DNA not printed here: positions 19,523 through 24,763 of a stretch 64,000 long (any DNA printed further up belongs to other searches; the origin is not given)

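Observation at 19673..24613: A 1646-aa membrane-anchored octahaem cytochrome c with coiled-coil and PDZ-like modules sits where the c1/f subunit of a Rieske/cyt b complex would be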

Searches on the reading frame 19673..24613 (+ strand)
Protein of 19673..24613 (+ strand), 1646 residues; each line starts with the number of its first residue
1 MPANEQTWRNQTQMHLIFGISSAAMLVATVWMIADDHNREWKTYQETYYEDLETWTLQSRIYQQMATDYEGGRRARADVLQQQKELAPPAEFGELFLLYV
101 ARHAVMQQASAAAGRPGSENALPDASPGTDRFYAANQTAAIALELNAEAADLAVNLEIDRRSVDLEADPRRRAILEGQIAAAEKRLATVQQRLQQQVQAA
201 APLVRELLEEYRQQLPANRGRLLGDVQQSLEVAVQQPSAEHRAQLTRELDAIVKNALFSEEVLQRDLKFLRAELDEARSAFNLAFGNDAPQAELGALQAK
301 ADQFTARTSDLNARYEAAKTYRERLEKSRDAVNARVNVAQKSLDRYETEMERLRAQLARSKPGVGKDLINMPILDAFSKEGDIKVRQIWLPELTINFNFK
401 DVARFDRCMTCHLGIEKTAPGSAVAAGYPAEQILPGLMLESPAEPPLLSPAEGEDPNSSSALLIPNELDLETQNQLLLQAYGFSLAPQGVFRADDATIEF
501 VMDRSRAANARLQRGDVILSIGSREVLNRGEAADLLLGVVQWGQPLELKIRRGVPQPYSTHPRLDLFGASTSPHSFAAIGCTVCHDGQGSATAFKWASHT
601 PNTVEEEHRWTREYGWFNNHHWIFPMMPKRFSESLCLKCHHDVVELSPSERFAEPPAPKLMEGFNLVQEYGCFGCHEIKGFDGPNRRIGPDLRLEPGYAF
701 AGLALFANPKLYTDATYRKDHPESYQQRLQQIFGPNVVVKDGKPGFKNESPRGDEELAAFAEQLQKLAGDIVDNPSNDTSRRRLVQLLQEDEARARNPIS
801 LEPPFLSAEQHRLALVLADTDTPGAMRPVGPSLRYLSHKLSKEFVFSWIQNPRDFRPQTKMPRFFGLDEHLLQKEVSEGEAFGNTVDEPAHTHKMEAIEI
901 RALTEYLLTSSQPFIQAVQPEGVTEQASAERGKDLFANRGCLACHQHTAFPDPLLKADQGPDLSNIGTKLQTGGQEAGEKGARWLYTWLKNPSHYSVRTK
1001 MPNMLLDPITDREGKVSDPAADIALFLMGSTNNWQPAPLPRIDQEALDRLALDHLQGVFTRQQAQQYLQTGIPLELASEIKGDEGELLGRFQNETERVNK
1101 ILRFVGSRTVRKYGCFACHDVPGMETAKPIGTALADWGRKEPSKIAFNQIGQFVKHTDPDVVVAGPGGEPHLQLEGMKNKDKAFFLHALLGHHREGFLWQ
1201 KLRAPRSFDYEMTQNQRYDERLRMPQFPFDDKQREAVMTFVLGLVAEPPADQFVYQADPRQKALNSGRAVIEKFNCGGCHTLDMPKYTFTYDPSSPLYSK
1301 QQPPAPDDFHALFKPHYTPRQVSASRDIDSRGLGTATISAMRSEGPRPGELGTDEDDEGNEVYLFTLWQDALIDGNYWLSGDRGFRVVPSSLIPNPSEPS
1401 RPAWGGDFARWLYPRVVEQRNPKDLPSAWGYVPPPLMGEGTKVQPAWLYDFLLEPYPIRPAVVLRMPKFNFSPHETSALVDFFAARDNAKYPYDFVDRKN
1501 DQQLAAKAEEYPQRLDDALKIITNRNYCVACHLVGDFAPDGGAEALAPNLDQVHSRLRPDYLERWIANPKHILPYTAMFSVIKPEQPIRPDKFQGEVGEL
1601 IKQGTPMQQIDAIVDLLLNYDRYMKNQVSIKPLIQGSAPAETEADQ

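Call 4: search_protein_families(library=pfam, proteins=[window:19673-24613:+], max_evalue=1)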
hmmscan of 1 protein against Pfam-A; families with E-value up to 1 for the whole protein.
window:19673-24613:+ (1646 aa): 14 families
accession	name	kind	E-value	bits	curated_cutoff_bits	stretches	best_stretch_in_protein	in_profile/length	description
PF00034.26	Cytochrom_C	-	2.1e-17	64.6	21.3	1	929-1007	1-72/90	Cytochrome c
PF13442.11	Cytochrome_CBB3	-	3.6e-10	40.5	27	0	1525-1570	11-45/68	Cytochrome C oxidase, cbb3-type, subunit III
PF02433.20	FixO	-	8.6e-06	25.8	29.6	0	829-874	102-147/219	Cytochrome C oxidase, mono-heme subunit/FixO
PF14522.11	Cytochrome_C7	-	2.4e-05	24.5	24.8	0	578-676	13-66/67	Cytochrome c7 and related cytochrome c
PF11845.13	Tll0287-like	-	0.00038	21.3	24.1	0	1075-1122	65-111/144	Tll0287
PF17820.7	PDZ_6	-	0.0011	19.1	27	1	501-538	5-42/54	PDZ domain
PF22113.1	Mtrc-MtrF_II-IV_dom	-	0.0017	18.3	30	1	578-678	81-165/176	Outer membrane cytochrome MtrC/MtrF-like, domains II/IV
PF09699.15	Paired_CXXCH_1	-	0.0019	18.3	20.6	0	937-963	5-31/41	Doubled CXXCH motif (Paired_CXXCH_1)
PF24627.1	PUMA_CC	-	0.003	18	30.1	1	293-360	2-69/74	PUMA coiled-coil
PF00595.29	PDZ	-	0.0033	18.2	23.2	1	480-529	11-60/81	PDZ domain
PF14537.11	Cytochrom_c3_2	-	0.0039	18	25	0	577-677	5-65/79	Cytochrome c3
PF13180.12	PDZ_2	-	0.011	16.4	27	1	496-553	14-70/80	PDZ domain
PF08647.16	BRE1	-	0.15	12.6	27.9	1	291-361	2-72/95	BRE1 E3 ubiquitin ligase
PF23991.1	DUF7310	-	0.74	10.8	40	1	286-345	24-83/83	Coiled-coil region of unknown function (DUF7310)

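Call 6: search_protein_families(library=ncbifam, proteins=[window:19673-24613:+], max_evalue=1)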
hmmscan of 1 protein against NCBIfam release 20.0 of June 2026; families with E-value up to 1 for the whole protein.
window:19673-24613:+ (1646 aa): 18 families
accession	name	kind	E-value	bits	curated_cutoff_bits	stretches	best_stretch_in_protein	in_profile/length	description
TIGR04485.1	thiosulf_SoxX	equivalog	3.3e-19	69.4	61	3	1527-1619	4-77/78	sulfur oxidation c-type cytochrome SoxX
NF040971.1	cytc_ExtS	equivalog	1.5e-08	34.3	100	1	900-1006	140-250/262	selenite/tellurite reduction operon c-type cytochrome lipoprotein ExtS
NF045774.1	cytochro_C551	exception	2.1e-05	24.4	118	1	923-971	33-74/110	cytochrome c551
NF011055.0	PRK14487.1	subfamily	0.00016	21.2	218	1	829-878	108-158/212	cbb3-type cytochrome c oxidase subunit II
TIGR00782.1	ccoP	equivalog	0.00027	20.3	179.95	1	887-948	169-221/285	cytochrome-c oxidase, cbb3-type subunit III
TIGR00781.1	ccoO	equivalog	0.00028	20.7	200.65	0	829-874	102-147/232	cytochrome-c oxidase, cbb3-type subunit II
TIGR02603.1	CxxCH_TIGR02603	domain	0.0013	18.7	68.15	1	928-969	2-37/134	putative heme-binding domain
NF041199.1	trx7_PDZ_seleno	equivalog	0.0022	17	300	0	495-553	204-262/390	Trx7/PDZ domain-containing (seleno)protein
TIGR02168.1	SMC_prok_B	equivalog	0.0067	14.2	567.35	1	154-361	244-448/1181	chromosome segregation protein SMC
NF011054.0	PRK14486.1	equivalog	0.016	14.8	447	1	828-946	102-231/294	putative bifunctional cbb3-type cytochrome c oxidase subunit II/cytochrome c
NF011053.0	PRK14485.1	subfamily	0.026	12.7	1080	0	904-947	518-557/716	putative bifunctional cbb3-type cytochrome c oxidase subunit I/II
NF041521.1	HhoA_HhoB_HtrA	equivalog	0.038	13.3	450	1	497-553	266-321/335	HhoA/HhoB/HtrA family serine endopeptidase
TIGR04484.1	thiosulf_SoxA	equivalog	0.039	13.2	110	1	891-948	70-133/212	sulfur oxidation c-type cytochrome SoxA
TIGR02037.1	degP_htrA_DO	subfamily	0.044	12.7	416.2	1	493-553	258-317/434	Do family serine endopeptidase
TIGR02169.1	SMC_prok_A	equivalog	0.11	10.1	729.4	1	164-359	739-929/1165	chromosome segregation protein SMC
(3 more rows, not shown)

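Call 7: find_homologous_proteins(query=window:19673-24613:+, max_evalue=0.00001)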
Query window:19673-24613:+ (1646 aa): 105 proteins with E <= 0.00001 among 8000 candidates.
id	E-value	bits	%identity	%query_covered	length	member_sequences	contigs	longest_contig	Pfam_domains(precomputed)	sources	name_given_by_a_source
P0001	0.0e+0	3832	100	100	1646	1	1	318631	PF02433.21,PF13442.12,PF00034.27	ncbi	-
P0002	0.0e+0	2682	68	100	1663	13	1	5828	PF17820.8,PF02433.21,PF11845.14,PF13442.12,PF00034.27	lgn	-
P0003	0.0e+0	2652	67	100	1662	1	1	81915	PF13442.12,PF00034.27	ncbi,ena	-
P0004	0.0e+0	1514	48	87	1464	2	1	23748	PF13442.12,PF00034.27,PF14522.12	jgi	jgi:cytochrome c2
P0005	0.0e+0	1502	48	87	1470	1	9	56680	PF02433.21,PF13442.12,PF00034.27,PF14522.12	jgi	jgi:cytochrome c2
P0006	0.0e+0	1484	48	89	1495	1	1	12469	PF14537.12,PF13180.13,PF13442.12,PF00034.27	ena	-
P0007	0.0e+0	1466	47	85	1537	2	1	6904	PF13442.12,PF00034.27,PF14522.12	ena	-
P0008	0.0e+0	1449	47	89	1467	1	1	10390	PF17820.8,PF13180.13,PF02433.21,PF13442.12,PF00034.27,PF14522.12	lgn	-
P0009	0.0e+0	1407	45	89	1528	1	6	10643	PF17820.8,PF13180.13,PF13442.12,PF00034.27,PF14522.12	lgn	-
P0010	0.0e+0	1402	46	86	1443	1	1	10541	PF02433.21,PF13442.12,PF00034.27,PF14522.12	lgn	-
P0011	0.0e+0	1382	46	84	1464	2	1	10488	PF02433.21,PF13442.12,PF00034.27,PF14522.12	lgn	-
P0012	0.0e+0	1362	46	85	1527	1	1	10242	PF17820.8,PF13180.13,PF02433.21,PF13442.12,PF00034.27,PF14522.12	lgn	-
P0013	0.0e+0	1361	43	99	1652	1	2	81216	PF13442.12,PF00034.27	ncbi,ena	-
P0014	0.0e+0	1346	44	85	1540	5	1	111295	PF17820.8,PF02433.21,PF13442.12,PF00034.27,PF14522.12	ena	-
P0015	0.0e+0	1345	45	85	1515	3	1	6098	PF17820.8,PF13442.12,PF00034.27,PF14522.12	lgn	-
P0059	0.0e+0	1224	39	99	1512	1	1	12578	PF17820.8,PF02433.21,PF00034.27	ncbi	-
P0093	2.5e-215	736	36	49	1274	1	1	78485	PF02433.21,PF13442.12,PF00034.27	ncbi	ncbi:MAG: c-type cytochrome [Planctomycetales bacterium]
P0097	2.5e-151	524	31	42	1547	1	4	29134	PF02433.21,PF11845.14,PF13442.12,PF00034.27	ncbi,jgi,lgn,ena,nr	ncbi:MAG: cytochrome c [Planctomycetes bacterium]|nr:cytochrome c [Planctomycetota bacterium]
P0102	5.1e-89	318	27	28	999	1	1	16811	PF14537.12,PF02433.21,PF13442.12,PF00034.27,PF14522.12,PF22113.2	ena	-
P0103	2.7e-86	309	26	28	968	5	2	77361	PF14537.12,PF14495.12,PF13442.12,PF00034.27,PF14522.12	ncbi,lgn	-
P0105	1.5e-51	193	29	22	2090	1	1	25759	PF13715.13,PF13620.13,PF13442.12,PF00034.27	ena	-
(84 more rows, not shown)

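Call 8: search_solved_structures(query=window:19673-24613:+, max_evalue=0.01)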
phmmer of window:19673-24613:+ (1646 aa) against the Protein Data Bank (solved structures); distinct sequences matched with E-value up to 0.01: 1.
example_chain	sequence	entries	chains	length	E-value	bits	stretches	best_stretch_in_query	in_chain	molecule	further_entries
2c1d_B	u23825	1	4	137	0.0043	17.7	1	1512-1618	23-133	SOXX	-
